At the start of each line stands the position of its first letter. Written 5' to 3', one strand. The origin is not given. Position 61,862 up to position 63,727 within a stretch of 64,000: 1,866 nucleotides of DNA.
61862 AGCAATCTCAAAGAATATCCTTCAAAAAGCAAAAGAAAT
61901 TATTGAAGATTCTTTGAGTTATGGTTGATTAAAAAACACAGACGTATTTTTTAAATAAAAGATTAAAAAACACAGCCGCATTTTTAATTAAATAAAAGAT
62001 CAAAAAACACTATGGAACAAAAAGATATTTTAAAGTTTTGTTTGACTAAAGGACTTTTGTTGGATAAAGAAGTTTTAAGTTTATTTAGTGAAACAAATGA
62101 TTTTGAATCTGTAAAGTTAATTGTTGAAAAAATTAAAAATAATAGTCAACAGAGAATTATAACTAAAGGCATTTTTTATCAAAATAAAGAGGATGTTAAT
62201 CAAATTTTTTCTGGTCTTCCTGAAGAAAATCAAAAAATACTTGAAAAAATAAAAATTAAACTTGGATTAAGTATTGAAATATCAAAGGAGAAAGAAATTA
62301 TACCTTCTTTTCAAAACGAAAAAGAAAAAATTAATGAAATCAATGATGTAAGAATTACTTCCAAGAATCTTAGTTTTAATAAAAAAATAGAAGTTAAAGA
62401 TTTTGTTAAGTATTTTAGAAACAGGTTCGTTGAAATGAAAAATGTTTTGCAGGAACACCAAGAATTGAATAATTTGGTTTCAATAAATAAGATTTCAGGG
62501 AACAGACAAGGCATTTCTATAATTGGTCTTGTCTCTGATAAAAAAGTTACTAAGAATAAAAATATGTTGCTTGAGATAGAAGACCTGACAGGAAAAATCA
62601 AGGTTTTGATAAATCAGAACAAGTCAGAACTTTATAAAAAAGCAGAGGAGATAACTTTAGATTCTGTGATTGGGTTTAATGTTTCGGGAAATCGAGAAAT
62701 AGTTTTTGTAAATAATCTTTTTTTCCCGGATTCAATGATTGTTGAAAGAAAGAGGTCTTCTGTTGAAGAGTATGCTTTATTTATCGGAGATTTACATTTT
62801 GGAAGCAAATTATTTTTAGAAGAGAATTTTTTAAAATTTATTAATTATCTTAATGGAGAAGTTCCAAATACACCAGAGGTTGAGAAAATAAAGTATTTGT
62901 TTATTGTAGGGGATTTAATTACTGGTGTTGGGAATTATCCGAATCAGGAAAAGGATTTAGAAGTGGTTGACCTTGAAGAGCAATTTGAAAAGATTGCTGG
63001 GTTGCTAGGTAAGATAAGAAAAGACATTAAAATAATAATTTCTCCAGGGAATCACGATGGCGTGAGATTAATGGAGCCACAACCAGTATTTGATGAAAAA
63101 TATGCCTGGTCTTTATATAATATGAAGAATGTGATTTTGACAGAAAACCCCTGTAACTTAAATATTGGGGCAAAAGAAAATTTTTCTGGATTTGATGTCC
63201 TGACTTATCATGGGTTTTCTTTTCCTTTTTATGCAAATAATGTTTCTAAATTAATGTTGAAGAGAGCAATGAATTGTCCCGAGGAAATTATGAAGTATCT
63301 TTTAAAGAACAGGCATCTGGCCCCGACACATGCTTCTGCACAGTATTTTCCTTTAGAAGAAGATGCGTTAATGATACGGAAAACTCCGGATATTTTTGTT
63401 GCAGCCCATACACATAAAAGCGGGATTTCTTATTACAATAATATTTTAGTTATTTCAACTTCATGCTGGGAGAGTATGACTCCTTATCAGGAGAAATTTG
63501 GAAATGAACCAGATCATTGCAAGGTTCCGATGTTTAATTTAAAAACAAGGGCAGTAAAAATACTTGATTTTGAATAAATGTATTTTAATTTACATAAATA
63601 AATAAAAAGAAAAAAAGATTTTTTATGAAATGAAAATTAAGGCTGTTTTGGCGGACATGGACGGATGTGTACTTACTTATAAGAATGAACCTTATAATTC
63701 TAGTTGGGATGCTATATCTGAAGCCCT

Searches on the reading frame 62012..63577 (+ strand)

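Call 73: search_protein_families(library=pfam, proteins=[window:62012-63577:+], max_evalue=0.00001)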
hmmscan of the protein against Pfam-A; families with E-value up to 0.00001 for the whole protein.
window:62012-63577:+ (521 aa): 2 families
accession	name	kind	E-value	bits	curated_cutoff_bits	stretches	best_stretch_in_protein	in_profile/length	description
PF04042.21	DNA_pol_E_B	-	2.6e-11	43.8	29.1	1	256-469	2-206/210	DNA polymerase alpha/epsilon subunit B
PF00149.33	Metallophos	-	6.9e-10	40.1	21.5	1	256-469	4-190/191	Calcineurin-like phosphoesterase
